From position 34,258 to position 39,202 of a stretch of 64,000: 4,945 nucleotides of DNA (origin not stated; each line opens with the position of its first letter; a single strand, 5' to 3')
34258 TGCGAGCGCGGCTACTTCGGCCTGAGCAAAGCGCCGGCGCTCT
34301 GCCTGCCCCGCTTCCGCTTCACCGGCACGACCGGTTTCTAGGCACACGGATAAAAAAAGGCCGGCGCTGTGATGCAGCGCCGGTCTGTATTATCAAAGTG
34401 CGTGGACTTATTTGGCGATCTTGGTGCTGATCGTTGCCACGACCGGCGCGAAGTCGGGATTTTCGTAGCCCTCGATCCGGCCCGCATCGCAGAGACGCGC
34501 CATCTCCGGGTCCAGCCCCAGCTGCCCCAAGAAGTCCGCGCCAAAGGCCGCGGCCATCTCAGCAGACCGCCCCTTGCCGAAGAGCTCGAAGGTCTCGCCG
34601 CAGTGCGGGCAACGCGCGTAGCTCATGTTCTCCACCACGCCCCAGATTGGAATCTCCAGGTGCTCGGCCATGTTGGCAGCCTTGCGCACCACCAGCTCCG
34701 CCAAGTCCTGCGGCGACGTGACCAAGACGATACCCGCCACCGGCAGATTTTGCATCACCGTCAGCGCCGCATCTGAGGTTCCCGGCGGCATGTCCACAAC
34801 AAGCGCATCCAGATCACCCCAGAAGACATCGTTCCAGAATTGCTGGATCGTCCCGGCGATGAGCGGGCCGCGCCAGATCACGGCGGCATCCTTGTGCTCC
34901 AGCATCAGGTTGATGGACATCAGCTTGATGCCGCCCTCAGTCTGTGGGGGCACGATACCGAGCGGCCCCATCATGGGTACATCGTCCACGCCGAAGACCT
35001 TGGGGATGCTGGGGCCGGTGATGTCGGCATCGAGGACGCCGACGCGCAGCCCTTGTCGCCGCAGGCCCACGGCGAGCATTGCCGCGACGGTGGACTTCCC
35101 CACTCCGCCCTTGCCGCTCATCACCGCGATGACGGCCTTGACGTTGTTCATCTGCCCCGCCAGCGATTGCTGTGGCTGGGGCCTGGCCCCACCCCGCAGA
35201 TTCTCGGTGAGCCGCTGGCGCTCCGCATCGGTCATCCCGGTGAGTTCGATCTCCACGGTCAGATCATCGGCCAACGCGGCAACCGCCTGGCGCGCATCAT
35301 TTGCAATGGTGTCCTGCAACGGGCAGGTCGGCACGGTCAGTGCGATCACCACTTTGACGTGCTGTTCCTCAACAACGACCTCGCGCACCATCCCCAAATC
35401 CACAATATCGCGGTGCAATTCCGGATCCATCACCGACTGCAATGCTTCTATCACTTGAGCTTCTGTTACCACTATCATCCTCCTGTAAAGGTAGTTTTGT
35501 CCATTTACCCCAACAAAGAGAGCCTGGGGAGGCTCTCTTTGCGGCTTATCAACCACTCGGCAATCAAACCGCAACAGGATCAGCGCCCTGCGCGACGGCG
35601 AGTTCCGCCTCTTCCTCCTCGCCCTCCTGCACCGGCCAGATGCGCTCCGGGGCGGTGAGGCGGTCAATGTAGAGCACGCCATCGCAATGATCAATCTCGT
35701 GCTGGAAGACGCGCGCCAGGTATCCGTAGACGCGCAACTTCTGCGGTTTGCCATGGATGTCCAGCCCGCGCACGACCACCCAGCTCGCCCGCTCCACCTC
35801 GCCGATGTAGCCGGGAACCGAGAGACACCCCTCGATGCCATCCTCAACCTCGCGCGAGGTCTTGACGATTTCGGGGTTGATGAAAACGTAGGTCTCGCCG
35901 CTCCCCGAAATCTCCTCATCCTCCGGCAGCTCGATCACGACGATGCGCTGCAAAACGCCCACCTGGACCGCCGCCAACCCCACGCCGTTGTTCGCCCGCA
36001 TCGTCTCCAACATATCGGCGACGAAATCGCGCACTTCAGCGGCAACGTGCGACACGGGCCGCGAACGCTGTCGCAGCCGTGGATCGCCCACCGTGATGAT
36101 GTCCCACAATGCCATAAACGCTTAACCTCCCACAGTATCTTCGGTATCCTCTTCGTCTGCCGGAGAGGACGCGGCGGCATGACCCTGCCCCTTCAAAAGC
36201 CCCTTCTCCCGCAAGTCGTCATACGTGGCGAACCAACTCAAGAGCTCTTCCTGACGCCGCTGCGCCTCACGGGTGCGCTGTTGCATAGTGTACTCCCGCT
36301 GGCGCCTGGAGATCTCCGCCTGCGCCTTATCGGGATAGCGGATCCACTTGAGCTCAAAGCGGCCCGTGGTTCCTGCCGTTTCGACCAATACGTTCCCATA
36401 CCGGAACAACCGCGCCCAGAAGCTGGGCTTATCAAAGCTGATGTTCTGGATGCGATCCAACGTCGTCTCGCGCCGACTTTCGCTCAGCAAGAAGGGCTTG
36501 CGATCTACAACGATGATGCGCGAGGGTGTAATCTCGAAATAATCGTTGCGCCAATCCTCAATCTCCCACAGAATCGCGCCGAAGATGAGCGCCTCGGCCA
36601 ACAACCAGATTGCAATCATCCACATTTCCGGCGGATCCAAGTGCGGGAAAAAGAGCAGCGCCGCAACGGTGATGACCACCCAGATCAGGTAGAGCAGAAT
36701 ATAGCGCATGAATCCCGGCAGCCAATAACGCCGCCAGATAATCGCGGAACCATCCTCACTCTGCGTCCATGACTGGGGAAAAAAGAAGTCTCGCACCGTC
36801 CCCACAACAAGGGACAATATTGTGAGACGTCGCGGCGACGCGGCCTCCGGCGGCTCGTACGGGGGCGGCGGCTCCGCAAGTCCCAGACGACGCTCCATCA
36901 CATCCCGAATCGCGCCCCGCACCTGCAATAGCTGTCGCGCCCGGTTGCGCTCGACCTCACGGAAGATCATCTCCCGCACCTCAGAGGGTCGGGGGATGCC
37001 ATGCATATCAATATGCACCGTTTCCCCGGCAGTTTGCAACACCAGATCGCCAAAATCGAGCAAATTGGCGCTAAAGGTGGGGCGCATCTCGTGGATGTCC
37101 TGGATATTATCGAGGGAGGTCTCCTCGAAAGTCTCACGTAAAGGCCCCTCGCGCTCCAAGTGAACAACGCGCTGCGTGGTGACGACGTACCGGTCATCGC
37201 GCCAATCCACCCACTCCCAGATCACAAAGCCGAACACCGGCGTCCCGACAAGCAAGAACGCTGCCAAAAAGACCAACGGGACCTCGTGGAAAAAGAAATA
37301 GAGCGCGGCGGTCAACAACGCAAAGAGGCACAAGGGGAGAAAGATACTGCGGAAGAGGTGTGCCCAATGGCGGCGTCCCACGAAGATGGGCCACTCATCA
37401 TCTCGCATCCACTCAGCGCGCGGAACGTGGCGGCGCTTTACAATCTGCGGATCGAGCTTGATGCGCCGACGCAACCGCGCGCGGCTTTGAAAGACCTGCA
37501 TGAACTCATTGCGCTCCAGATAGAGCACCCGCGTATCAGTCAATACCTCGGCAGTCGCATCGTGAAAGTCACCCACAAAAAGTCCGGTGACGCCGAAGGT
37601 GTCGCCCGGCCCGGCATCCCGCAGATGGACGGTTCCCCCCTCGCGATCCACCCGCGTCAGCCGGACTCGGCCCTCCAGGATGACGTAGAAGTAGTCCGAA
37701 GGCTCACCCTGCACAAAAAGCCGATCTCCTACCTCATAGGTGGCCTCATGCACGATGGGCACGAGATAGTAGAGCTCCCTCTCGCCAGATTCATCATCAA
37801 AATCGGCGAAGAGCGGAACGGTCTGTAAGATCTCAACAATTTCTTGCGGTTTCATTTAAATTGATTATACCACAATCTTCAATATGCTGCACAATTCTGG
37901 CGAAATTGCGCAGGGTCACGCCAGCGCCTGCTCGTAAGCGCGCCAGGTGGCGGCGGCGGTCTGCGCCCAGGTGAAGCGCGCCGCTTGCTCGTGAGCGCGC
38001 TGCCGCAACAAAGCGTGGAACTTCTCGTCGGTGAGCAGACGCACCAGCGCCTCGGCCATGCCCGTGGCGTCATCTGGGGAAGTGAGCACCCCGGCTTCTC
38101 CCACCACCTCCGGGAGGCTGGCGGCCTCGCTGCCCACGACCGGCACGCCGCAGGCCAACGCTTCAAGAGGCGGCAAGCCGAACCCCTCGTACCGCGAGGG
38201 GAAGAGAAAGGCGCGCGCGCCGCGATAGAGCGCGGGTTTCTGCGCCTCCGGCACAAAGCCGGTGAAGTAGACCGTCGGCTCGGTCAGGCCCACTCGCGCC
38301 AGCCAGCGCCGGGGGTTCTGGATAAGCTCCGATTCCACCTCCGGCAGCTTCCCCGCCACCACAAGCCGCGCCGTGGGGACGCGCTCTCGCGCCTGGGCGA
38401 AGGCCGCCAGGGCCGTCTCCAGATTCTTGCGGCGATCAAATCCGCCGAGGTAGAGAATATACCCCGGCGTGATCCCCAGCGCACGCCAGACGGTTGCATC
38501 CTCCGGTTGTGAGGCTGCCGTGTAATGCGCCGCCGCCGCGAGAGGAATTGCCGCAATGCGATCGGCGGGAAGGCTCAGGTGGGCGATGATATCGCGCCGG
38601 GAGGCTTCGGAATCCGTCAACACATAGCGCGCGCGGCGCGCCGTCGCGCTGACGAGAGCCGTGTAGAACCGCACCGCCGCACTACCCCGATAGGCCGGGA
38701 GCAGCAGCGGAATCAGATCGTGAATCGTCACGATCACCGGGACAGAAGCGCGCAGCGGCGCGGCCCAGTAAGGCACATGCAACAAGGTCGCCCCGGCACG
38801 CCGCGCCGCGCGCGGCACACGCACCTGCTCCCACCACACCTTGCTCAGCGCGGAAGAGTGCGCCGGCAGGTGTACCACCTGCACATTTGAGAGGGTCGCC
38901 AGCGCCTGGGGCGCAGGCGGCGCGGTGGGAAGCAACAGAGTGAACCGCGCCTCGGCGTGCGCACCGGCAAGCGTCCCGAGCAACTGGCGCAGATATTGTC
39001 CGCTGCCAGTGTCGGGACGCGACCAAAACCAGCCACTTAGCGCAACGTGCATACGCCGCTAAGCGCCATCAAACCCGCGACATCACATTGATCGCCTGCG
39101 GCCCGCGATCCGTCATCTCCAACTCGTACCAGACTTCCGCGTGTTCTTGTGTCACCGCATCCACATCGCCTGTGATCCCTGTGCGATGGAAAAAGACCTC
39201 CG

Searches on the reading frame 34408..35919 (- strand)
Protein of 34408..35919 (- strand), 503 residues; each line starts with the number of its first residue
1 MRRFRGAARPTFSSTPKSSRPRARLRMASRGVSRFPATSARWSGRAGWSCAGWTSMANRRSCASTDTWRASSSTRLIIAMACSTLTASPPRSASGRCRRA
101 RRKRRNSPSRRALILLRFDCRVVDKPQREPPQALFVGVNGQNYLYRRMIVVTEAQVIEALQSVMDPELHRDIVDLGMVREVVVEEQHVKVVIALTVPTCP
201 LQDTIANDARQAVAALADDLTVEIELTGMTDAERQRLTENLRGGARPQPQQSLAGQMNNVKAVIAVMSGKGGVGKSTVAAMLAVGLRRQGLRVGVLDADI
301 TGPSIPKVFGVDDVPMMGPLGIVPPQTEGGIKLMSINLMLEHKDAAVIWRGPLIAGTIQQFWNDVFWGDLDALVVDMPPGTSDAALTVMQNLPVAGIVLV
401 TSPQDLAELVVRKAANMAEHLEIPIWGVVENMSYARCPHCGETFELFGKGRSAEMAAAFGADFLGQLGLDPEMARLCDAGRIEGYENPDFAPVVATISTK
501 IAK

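Call 45: search_protein_families(library=pfam, proteins=[window:34408-35919:-], max_evalue=0.000001)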
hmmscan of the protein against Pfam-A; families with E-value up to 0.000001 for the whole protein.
window:34408-35919:- (503 aa): 4 families
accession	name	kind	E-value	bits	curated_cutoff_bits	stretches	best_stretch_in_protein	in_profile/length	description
PF10609.15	ParA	-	1.8e-90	303.1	27.1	1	259-496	1-240/246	NUBPL iron-transfer P-loop NTPase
PF01883.24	FeS_assembly_P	-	2.6e-19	69.7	23.5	1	153-223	1-72/73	Iron-sulfur cluster assembly protein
PF01656.29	CbiA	-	4.4e-11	43.3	25.4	1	264-374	1-54/125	CobQ/CobB/MinD/ParA nucleotide binding domain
PF13614.12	AAA_31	-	3.4e-07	30.8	27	1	263-300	3-40/177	AAA domain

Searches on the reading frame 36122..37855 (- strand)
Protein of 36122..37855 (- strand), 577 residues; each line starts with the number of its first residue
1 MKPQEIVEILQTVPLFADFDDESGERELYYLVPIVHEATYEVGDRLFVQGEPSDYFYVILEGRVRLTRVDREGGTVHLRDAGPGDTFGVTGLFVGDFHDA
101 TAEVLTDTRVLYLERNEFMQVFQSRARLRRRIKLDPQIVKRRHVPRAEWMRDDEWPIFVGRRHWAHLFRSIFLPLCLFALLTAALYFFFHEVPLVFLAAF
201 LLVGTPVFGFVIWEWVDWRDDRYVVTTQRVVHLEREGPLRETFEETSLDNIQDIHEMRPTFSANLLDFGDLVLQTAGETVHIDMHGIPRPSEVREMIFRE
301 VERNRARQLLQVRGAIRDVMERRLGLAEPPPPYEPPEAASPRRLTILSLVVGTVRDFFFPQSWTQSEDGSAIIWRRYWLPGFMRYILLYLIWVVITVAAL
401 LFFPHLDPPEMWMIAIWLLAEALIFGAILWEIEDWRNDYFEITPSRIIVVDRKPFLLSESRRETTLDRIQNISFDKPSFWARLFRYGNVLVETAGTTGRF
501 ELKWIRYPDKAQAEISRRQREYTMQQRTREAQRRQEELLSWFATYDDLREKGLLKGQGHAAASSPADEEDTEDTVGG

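Call 45: search_protein_families(library=pfam, proteins=[window:36122-37855:-], max_evalue=0.000001)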
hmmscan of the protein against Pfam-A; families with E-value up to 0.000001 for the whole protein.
window:36122-37855:- (577 aa): 2 families
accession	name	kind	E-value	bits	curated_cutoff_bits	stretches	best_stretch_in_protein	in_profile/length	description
PF00027.35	cNMP_binding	-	6.1e-21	74.6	27.5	1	39-124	3-88/89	Cyclic nucleotide-binding domain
PF03703.20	bPH_2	-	1.9e-14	54.1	22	0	435-506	1-67/78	Bacterial PH domain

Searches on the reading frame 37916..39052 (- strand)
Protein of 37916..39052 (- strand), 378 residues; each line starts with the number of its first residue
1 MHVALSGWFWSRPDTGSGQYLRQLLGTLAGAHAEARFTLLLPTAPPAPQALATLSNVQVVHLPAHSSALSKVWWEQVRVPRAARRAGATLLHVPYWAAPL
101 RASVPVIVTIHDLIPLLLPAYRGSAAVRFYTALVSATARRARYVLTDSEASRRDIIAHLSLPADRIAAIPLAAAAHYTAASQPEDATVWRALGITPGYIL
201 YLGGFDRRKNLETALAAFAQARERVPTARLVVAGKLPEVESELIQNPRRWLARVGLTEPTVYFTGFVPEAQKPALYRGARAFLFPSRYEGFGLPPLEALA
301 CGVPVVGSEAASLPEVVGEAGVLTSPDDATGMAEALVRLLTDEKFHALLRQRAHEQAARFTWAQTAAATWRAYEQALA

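Call 45: search_protein_families(library=pfam, proteins=[window:37916-39052:-], max_evalue=0.000001)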
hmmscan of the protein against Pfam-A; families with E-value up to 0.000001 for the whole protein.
window:37916-39052:- (378 aa): 6 families
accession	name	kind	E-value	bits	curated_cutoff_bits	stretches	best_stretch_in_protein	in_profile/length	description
PF13692.12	Glyco_trans_1_4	-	6.2e-32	111.2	27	1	198-342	3-142/142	Glycosyl transferases group 1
PF00534.26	Glycos_transf_1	-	6.3e-31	107.7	26.4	1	196-355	15-171/172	Glycosyl transferases group 1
PF20706.3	GT4-conflict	-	4.5e-13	49.4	26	1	199-371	200-356/385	Family 4 Glycosyltransferase in conflict systems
PF13579.12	Glyco_trans_4_4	-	7.2e-13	49.6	29.7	1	15-171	1-157/158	Glycosyl transferase 4-like domain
PF13439.12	Glyco_transf_4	-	7.9e-13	49.2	28.5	1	16-170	3-163/170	Glycosyltransferase Family 4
PF13524.12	Glyco_trans_1_2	-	2.4e-10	41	25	1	218-367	6-140/144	Glycosyl transferase-like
